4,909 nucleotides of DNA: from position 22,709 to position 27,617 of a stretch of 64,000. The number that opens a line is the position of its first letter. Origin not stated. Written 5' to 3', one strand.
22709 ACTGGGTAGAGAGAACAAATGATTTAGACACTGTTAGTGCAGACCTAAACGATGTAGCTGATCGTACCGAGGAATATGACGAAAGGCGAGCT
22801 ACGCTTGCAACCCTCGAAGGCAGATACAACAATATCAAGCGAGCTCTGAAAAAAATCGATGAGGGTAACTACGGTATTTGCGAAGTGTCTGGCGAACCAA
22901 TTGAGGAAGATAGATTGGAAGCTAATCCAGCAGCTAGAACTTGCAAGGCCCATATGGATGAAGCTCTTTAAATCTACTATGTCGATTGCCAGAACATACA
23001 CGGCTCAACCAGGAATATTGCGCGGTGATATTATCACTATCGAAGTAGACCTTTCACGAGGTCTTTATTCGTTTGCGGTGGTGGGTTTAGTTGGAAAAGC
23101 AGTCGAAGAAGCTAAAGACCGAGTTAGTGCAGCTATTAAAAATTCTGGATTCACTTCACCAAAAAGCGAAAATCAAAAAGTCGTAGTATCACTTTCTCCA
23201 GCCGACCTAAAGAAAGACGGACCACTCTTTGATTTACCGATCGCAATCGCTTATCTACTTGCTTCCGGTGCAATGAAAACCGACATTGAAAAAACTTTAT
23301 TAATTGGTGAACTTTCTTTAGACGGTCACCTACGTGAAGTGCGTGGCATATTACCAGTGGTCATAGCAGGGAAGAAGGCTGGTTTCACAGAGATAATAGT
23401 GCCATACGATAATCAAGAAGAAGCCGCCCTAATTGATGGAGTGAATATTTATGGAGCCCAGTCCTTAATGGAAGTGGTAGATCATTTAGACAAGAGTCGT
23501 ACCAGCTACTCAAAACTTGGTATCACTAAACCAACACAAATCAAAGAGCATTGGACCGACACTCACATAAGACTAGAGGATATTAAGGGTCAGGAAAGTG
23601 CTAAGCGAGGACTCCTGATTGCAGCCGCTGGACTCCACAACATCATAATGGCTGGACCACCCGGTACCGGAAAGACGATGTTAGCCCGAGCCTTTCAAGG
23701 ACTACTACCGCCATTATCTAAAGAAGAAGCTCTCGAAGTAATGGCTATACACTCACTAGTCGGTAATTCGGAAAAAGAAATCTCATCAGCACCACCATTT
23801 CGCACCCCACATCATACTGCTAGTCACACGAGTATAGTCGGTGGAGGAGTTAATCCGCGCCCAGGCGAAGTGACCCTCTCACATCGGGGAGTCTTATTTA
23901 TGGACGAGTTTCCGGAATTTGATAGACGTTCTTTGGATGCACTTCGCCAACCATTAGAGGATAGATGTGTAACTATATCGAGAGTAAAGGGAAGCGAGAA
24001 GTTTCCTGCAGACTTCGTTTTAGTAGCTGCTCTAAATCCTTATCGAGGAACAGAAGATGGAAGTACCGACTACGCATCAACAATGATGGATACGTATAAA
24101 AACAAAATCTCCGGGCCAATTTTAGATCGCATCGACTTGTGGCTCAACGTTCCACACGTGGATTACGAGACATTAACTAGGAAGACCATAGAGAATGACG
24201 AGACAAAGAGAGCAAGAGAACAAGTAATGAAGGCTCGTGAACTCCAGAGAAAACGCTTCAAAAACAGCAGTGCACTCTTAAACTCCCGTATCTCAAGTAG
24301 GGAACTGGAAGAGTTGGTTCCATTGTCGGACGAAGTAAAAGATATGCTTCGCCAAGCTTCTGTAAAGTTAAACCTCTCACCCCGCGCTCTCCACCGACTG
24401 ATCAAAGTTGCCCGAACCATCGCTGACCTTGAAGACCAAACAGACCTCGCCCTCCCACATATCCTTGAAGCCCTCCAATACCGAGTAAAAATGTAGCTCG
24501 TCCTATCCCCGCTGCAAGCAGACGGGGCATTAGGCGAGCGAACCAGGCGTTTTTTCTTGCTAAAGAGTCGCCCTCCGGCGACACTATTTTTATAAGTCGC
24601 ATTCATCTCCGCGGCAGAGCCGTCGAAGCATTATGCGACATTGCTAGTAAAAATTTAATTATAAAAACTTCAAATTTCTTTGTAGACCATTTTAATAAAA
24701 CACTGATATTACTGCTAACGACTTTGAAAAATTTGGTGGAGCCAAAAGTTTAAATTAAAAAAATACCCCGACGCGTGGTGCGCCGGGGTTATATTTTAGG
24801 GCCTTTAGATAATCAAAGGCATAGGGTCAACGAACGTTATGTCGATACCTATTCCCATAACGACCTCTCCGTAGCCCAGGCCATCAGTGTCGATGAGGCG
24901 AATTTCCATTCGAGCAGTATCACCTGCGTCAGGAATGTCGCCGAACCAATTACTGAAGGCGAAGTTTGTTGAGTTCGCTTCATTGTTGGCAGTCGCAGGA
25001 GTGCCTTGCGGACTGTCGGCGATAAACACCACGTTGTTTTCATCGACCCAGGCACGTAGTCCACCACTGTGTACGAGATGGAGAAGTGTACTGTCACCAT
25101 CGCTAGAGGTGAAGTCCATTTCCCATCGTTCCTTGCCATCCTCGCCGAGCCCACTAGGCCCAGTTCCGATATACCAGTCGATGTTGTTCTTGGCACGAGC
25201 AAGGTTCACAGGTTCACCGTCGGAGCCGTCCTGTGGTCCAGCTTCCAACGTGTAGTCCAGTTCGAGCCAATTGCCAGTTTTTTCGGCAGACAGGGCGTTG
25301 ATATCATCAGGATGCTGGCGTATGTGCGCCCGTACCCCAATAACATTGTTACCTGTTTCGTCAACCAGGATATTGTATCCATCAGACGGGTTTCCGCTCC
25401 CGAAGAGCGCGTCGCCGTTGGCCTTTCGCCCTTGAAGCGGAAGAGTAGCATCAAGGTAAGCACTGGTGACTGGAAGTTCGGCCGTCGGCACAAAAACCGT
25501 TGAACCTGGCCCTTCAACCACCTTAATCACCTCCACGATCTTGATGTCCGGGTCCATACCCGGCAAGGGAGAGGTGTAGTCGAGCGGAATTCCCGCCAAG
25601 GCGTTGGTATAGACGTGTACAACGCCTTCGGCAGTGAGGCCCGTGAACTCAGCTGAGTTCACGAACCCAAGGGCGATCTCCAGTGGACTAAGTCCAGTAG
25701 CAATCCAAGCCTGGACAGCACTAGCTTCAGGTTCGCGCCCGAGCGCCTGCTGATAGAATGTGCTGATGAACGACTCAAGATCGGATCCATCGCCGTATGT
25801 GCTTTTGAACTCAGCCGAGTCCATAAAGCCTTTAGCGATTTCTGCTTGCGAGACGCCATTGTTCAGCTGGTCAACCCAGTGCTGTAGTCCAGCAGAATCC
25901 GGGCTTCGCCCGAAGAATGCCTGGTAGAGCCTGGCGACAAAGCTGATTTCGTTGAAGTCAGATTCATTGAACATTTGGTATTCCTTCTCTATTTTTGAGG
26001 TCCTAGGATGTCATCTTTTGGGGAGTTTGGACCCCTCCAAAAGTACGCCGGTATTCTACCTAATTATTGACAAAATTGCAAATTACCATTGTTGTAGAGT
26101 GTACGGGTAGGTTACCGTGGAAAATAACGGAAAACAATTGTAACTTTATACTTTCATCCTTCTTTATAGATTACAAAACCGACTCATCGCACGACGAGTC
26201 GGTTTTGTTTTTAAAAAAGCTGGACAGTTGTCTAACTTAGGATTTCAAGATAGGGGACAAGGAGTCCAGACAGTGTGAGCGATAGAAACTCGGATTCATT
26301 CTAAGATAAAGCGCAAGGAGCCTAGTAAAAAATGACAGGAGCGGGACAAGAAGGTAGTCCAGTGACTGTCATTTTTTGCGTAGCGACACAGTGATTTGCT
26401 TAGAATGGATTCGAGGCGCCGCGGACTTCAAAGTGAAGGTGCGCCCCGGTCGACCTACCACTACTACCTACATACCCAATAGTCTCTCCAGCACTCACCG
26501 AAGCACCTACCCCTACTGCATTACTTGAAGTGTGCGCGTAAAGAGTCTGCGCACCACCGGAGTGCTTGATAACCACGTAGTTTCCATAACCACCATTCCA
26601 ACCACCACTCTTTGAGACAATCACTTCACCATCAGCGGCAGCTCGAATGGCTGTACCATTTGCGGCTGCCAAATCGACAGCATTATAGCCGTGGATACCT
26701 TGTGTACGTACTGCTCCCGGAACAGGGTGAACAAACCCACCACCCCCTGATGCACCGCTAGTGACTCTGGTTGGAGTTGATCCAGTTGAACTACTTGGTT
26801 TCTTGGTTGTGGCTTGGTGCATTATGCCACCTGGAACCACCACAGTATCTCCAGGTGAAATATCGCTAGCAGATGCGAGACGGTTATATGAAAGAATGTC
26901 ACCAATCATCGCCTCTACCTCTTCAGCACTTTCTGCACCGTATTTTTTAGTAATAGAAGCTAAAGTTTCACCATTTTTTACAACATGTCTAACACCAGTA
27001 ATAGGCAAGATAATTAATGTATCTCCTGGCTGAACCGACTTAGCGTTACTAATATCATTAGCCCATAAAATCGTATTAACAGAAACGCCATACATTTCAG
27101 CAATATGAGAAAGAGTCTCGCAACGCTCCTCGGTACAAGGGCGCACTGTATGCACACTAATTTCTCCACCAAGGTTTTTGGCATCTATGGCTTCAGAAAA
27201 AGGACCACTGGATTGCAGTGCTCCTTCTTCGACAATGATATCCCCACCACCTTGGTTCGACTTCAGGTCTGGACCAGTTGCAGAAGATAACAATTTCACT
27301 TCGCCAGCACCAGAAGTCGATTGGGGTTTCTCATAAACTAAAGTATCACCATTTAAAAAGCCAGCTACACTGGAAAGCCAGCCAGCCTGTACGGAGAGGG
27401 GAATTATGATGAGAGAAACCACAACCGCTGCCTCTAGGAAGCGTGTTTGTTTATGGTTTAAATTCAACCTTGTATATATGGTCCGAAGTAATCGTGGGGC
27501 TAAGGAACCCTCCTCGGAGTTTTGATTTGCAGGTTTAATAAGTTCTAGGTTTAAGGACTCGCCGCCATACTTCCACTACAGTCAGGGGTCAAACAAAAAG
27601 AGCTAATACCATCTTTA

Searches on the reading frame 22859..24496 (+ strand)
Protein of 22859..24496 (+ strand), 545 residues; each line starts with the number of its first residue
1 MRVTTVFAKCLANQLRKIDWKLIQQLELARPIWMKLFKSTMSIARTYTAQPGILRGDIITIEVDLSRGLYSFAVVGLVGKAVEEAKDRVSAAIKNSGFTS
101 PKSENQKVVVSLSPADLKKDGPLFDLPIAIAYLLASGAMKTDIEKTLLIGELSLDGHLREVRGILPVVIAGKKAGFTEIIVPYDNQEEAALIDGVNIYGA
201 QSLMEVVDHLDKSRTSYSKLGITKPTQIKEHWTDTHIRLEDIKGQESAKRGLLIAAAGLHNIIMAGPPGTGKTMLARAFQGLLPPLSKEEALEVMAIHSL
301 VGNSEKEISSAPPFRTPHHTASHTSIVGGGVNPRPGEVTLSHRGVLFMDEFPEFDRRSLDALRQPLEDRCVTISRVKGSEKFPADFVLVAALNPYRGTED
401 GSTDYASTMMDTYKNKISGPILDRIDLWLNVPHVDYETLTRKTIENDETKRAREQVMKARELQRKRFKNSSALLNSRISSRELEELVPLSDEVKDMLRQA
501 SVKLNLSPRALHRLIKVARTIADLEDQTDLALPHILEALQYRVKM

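Call 34: search_protein_families(library=pfam, proteins=[window:22859-24496:+], max_evalue=0.00001)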
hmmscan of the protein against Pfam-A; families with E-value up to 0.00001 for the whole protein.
window:22859-24496:+ (545 aa): 6 families
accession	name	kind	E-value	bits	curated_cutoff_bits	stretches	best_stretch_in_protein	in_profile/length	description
PF01078.27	Mg_chelatase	-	1.5e-77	260.1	20.3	1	239-438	2-206/207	Magnesium chelatase, subunit ChlI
PF13541.12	ChlI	-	1.3e-39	135.3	27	1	61-185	1-121/121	Subunit ChlI of Mg-chelatase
PF13335.12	Mg_chelatase_C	-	1.4e-25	90.1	26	1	448-542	3-94/94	Magnesium chelatase, subunit ChlI C-terminal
PF05362.19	Lon_C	-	7e-09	36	21.1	1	55-190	39-177/205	Lon protease (S16) C-terminal proteolytic domain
PF07728.20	AAA_5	-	2.5e-08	34.5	22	1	261-396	1-125/139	AAA domain (dynein-related subfamily)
PF00493.29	MCM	-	2.6e-07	30.4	23.3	0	335-430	114-203/224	MCM P-loop domain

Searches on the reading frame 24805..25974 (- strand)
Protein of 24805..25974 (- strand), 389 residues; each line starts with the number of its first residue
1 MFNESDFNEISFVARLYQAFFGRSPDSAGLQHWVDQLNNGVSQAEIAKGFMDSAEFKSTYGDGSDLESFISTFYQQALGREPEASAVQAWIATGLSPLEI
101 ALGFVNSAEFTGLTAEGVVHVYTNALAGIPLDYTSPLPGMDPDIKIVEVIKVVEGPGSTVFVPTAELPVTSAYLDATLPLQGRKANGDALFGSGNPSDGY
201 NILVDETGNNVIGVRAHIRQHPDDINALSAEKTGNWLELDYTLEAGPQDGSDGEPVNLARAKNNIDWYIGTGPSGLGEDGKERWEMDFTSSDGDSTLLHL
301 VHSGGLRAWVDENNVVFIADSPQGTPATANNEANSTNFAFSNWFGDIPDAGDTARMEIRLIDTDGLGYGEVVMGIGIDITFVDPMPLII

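Call 34: search_protein_families(library=pfam, proteins=[window:24805-25974:-], max_evalue=0.00001)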
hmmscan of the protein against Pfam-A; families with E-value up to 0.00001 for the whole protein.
window:24805-25974:- (389 aa): 1 family
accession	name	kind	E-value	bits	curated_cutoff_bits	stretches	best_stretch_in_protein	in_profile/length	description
PF13946.11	DUF4214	-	1.3e-30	105.7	23.2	2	6-59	17-71/72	Domain of unknown function (DUF4214)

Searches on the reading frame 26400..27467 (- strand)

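Call 34: search_protein_families(library=pfam, proteins=[window:26400-27467:-], max_evalue=0.00001)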
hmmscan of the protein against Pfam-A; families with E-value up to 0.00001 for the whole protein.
window:26400-27467:- (355 aa): 3 families
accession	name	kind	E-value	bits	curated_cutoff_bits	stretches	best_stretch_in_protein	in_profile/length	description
PF01551.29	Peptidase_M23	-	2e-27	95.6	28.7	1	262-353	4-92/96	Peptidase family M23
PF01476.26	LysM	-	2.9e-16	59.6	20.9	1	117-153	7-42/43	LysM domain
PF23473.1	LysM3_LYK4_5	-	4.5e-06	27.1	29.3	0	117-155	11-47/48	LYK4/5 LysM3 domain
